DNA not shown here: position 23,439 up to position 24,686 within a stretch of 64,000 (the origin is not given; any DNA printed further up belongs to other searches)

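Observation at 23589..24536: One-component regulator: a DUF47 (PhoU-like) sensory domain fused to a PhoB/OmpR-type winged-helix domain, directly upstream of the pst operon.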

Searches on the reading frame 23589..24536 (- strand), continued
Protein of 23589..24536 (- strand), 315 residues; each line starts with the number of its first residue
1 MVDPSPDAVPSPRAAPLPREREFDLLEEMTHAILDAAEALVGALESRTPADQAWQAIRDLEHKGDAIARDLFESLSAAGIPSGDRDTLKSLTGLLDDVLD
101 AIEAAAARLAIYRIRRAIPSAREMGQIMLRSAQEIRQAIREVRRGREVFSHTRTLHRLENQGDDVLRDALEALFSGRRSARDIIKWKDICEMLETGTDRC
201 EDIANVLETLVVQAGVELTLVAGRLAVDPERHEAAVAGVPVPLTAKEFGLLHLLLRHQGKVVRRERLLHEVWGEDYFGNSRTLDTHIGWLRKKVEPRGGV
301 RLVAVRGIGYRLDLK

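Call 37: search_solved_structures(query=window:23589-24536:-, max_evalue=0.01, show_alignments=0)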
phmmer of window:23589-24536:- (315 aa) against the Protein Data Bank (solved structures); distinct sequences matched with E-value up to 0.01: 68 (the best 60 are shown).
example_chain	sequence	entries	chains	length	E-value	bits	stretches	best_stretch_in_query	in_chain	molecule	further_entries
3l39_A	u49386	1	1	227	3.2e-24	89.1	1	18-213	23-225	Putative PhoU-like phosphate regulatory protein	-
2oqr_A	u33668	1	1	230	2e-20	76.6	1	220-313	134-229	Sensory transduction protein regX3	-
8hih_O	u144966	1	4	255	8e-19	71.4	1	222-311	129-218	Transcriptional regulatory protein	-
8hml_A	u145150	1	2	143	5.1e-17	65.5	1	220-311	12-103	DNA-binding response OmpR family regulator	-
2hwv_A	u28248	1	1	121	6.1e-17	65.2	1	218-312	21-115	DNA-binding response regulator VicR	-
1gxp_A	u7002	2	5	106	7.3e-17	65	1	218-313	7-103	PHOSPHATE REGULON TRANSCRIPTIONAL REGULATORY PROTEIN | PHOSPHATE REGULON TRANSCRIPTIONAL REGULATORY PROTEIN PHOB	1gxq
1qqi_A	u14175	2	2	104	7.9e-17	64.8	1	219-313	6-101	PHOSPHATE REGULON TRANSCRIPTIONAL REGULATORY PROTEIN PHOB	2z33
3t72_A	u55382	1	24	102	1.1e-16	64.4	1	223-313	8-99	Phosphate regulon transcriptional regulatory protein phoB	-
8hig_A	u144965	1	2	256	1.2e-16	64.2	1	219-311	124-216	DNA-binding response OmpR family regulator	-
1ys6_A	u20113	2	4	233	1.8e-16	63.6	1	218-313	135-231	Transcriptional regulatory protein prrA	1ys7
5za3_A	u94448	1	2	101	2.3e-16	63.3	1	220-312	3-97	DNA-binding response regulator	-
2zxj_A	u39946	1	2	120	7.9e-16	61.6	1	225-312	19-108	Transcriptional regulatory protein walR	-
2d1v_A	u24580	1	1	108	9.1e-16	61.4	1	222-312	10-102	Transcriptional regulatory protein yycF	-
6cqg_A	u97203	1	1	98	4.4e-15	59.1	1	222-311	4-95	DNA-binding response regulator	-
7e92_A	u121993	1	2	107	2e-12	50.3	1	223-312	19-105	DNA-binding response regulator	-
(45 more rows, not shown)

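Call 39: search_solved_structures(query=window:23589-24536:-, max_evalue=1e-16, show_alignments=5)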
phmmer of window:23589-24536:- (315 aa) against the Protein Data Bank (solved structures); distinct sequences matched with E-value up to 1e-16: 7.
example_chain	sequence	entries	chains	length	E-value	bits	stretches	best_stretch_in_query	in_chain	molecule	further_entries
3l39_A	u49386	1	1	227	3.2e-24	89.1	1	18-213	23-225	Putative PhoU-like phosphate regulatory protein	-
2oqr_A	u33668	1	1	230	2e-20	76.6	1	220-313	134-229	Sensory transduction protein regX3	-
8hih_O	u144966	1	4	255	8e-19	71.4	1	222-311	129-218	Transcriptional regulatory protein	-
8hml_A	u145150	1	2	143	5.1e-17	65.5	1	220-311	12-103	DNA-binding response OmpR family regulator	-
2hwv_A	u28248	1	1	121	6.1e-17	65.2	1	218-312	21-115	DNA-binding response regulator VicR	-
1gxp_A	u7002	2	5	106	7.3e-17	65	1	218-313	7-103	PHOSPHATE REGULON TRANSCRIPTIONAL REGULATORY PROTEIN | PHOSPHATE REGULON TRANSCRIPTIONAL REGULATORY PROTEIN PHOB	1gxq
1qqi_A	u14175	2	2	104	7.9e-17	64.8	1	219-313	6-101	PHOSPHATE REGULON TRANSCRIPTIONAL REGULATORY PROTEIN PHOB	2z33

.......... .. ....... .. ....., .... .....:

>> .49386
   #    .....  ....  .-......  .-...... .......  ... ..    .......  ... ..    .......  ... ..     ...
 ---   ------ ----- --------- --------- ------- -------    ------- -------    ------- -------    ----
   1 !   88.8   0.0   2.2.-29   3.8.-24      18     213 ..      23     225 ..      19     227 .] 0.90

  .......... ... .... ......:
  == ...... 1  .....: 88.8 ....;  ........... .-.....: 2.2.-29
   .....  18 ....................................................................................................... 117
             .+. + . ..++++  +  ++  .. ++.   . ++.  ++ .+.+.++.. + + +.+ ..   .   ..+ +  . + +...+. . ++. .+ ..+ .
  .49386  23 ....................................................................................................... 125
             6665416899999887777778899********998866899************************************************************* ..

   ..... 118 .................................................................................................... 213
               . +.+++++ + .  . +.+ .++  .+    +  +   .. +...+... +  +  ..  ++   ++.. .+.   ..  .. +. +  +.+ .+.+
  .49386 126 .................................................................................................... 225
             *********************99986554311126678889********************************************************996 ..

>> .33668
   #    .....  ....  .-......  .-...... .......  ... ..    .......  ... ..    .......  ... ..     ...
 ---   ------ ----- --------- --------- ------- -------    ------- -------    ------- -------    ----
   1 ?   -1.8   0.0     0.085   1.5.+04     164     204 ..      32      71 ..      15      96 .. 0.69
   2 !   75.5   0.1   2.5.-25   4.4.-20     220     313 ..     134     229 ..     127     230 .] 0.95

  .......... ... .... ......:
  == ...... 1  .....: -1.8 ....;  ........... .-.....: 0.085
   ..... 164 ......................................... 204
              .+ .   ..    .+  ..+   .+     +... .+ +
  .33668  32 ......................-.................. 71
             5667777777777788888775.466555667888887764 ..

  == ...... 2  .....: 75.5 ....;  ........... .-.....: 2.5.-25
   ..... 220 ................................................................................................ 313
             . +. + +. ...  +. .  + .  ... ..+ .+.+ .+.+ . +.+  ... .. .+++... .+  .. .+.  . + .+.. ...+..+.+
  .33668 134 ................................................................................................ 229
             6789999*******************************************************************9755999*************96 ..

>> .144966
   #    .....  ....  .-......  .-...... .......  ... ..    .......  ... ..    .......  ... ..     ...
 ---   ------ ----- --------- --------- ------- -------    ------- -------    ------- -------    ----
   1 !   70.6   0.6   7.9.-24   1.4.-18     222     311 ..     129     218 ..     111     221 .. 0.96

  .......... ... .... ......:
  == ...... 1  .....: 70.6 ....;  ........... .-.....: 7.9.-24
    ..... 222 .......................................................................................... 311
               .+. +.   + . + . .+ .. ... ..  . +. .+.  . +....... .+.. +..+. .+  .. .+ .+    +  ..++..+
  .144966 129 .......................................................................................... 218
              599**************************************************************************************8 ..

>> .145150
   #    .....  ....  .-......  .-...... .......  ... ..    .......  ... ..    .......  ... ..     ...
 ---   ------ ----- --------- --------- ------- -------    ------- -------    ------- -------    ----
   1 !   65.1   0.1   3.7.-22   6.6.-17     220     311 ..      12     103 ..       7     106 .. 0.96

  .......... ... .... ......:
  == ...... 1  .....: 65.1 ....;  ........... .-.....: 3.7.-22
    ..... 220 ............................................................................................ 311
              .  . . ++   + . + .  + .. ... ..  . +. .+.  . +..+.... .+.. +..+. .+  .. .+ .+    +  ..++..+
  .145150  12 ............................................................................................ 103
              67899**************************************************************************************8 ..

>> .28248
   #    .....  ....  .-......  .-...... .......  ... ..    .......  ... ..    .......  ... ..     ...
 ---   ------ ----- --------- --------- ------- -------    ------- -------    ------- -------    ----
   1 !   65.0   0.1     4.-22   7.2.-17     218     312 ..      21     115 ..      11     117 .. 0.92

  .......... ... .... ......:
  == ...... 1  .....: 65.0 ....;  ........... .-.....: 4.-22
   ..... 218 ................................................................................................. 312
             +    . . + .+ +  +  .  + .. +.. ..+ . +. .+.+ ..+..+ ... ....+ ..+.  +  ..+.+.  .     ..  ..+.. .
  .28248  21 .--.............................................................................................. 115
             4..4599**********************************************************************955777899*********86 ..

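Call 47: predict_structure(alignment_id=A1)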
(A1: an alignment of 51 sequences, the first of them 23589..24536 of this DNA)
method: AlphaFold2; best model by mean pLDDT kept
length: 315 residues; sequences in the alignment: 51
mean_pLDDT: 88.4   pTM: 0.74
mean pLDDT of the five models: 88.4, 88.4, 87.5, 87.5, 86.5
residues with pLDDT >= 90: 207; 70-90: 75; 50-70: 17; < 50: 16
segments of 3 or more residues with pLDDT < 50: 1-16
pLDDT, mean of each block of 10 residues (from residue 1): 40 51 95 99 98 99 97 79 81 98 99 96 99 97 83 90 95 91 96 98 90 71 87 93 94 86 90 75 94 93 92 85
secondary structure, 60 per line:
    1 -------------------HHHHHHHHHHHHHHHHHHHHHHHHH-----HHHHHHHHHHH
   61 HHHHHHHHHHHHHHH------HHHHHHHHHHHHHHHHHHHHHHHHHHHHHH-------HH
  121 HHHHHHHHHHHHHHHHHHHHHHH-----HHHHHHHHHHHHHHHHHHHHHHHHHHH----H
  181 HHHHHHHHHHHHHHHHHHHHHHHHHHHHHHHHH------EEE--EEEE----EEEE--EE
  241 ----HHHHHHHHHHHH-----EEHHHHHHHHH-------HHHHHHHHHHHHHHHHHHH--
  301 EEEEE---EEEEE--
elements in order: H20-44 H50-75 H82-111 H119-143 H149-175 H180-213 E220-222 E225-228 E233-236 H245-256 H264-272 H280-298 E301-305 E309-313

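Call 49: search_protein_families(library=pfam, proteins=[P0121, P0130, P0185, P0187, P0140, P0136, P0170, P0179, P0267, P0132], max_evalue=0.001)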
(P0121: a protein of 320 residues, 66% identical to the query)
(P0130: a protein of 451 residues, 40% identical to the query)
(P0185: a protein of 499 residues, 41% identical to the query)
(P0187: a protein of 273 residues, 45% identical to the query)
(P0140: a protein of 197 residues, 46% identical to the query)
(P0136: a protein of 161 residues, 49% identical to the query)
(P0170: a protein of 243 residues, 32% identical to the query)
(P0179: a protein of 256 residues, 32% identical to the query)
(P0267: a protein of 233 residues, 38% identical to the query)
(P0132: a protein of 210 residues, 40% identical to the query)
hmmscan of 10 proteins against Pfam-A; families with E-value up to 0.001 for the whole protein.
P0121 (320 aa): 2 families
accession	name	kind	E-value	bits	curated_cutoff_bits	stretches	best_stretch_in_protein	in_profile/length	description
PF00486.34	Trans_reg_C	-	2.7e-25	88.7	26.2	1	242-316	1-77/77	Transcriptional regulatory protein, C terminal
PF01865.21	PhoU_div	-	5.2e-16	59.1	24.4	1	30-215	16-212/214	Protein of unknown function DUF47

P0130 (451 aa): 2 families
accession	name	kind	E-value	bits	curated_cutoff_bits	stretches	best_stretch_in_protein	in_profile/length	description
PF01895.24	PhoU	-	1.5e-50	169.9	23.5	2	119-204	1-89/89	PhoU domain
PF01865.21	PhoU_div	-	1.9e-28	99.7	24.4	1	253-448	8-213/214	Protein of unknown function DUF47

P0185 (499 aa): 3 families
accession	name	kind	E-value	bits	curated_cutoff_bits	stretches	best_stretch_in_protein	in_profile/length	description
PF00486.34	Trans_reg_C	-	3.4e-48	162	26.2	2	165-240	1-77/77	Transcriptional regulatory protein, C terminal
PF00072.30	Response_reg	-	8.4e-43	145.5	30.2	2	283-392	1-110/111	Response regulator receiver domain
PF21695.3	GlnR_1st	-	6.3e-05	23.3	27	0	58-133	35-109/111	Transcription regulator GlnR, N-terminal domain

P0187 (273 aa): 1 family
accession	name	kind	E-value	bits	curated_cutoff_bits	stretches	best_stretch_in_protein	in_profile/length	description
PF00486.34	Trans_reg_C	-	1.5e-53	179.3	26.2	2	60-130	2-77/77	Transcriptional regulatory protein, C terminal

P0140 (197 aa): 2 families
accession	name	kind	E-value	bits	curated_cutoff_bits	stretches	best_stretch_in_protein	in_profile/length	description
PF00486.34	Trans_reg_C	-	6.9e-55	183.5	26.2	2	119-193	3-77/77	Transcriptional regulatory protein, C terminal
PF08719.17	NADAR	-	0.00092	19.9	35.1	0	128-159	106-137/163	NADAR domain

P0136 (161 aa): 2 families
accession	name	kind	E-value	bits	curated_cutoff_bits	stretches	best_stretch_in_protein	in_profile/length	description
PF00486.34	Trans_reg_C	-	9e-49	163.9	26.2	2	84-155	3-77/77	Transcriptional regulatory protein, C terminal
PF24825.1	SNU71_RBD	-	3.1e-06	28.1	27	0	71-136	1-67/111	SNU71 RNA binding domain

P0170 (243 aa): 1 family
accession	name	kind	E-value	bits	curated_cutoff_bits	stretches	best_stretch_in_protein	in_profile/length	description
PF01865.21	PhoU_div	-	2.3e-20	73.3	24.4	1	16-210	9-213/214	Protein of unknown function DUF47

P0179 (256 aa): 1 family
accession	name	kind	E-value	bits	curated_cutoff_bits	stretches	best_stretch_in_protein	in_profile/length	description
PF01865.21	PhoU_div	-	2.1e-28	99.6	24.4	1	58-253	8-213/214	Protein of unknown function DUF47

P0267 (233 aa): 4 families
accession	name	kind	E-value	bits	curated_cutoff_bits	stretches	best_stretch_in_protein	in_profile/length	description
PF00486.34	Trans_reg_C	-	2e-44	150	26.2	2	153-227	1-75/77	Transcriptional regulatory protein, C terminal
PF00196.25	GerE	-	6.9e-06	26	23.5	0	73-87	2-16/57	Bacterial regulatory proteins, luxR family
PF07505.17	DUF5131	-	0.0001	22.4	28.9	0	75-128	102-155/243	Protein of unknown function (DUF5131)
PF12802.13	MarR_2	-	0.00098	19.7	27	0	157-183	2-27/61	MarR family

P0132 (210 aa): 1 family
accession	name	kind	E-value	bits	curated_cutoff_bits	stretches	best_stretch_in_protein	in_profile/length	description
PF01865.21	PhoU_div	-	1.2e-25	90.6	24.4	1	5-207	8-213/214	Protein of unknown function DUF47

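Call 50: fold_search(model_id=the predicted structure, library=pdb)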
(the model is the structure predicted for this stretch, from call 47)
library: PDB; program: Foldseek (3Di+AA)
matches with E <= 10: 674; with E <= 0.001: 92
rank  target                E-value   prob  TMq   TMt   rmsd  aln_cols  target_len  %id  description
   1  3l39                  5.6e-09  1.00  0.57  0.85   2.0       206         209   28  Crystal structure of Putative PhoU-like phosphate regulatory protein (BT4638) from BACTEROIDES THETAIOTAOMICRON VPI-5482 (released 2010-01-19)
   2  3r0j_A                7.4e-07  1.00  0.29  0.41  21.3       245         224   23  Structure of PhoP from Mycobacterium tuberculosis (released 2011-07-13)
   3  1ys6_B                2.9e-06  1.00  0.30  0.40   6.5       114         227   38  Crystal structure of the response regulatory protein PrrA from Mycobacterium Tuberculosis (released 2006-02-07)
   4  2d1v                  3.2e-06  1.00  0.29  0.84   2.4        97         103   39  Crystal structure of DNA-binding domain of Bacillus subtilis YycF (released 2006-09-12)
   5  3r0j_B                3.5e-06  1.00  0.29  0.40  21.0       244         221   23  Structure of PhoP from Mycobacterium tuberculosis (released 2011-07-13)
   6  5za3_B                4.1e-06  1.00  0.28  0.85   2.4        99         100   39  Structure of a C-terminal S. mutans response regulator VicR domain (released 2019-02-06)
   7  5za3_A                4.3e-06  1.00  0.29  0.85   2.5       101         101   39  Structure of a C-terminal S. mutans response regulator VicR domain (released 2019-02-06)
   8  5ed4_F                5.9e-06  1.00  0.30  0.43   3.7       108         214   30  Structure of a PhoP-DNA complex (released 2016-04-27)
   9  1ys6_A                5.9e-06  1.00  0.29  0.40   6.7       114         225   38  Crystal structure of the response regulatory protein PrrA from Mycobacterium Tuberculosis (released 2006-02-07)
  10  5ed4_B                6.7e-06  1.00  0.30  0.42   4.5       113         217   31  Structure of a PhoP-DNA complex (released 2016-04-27)
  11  1gxp_E                8.5e-06  1.00  0.29  0.85   1.9       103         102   38  PhoB effector domain in complex with pho box DNA. (released 2002-04-29)
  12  5ed4_E                8.5e-06  1.00  0.30  0.42   4.6       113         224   31  Structure of a PhoP-DNA complex (released 2016-04-27)
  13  1gxq                  9.3e-06  1.00  0.28  0.79   1.9        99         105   39  Crystal structure of the PhoB effector domain (released 2002-04-29)
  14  1ys7_A                9.7e-06  1.00  0.28  0.39   6.7       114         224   38  Crystal structure of the response regulator protein prrA complexed with Mg2+ (released 2006-02-07)
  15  1gxp_A                1.2e-05  1.00  0.29  0.83   2.1       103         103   38  PhoB effector domain in complex with pho box DNA. (released 2002-04-29)
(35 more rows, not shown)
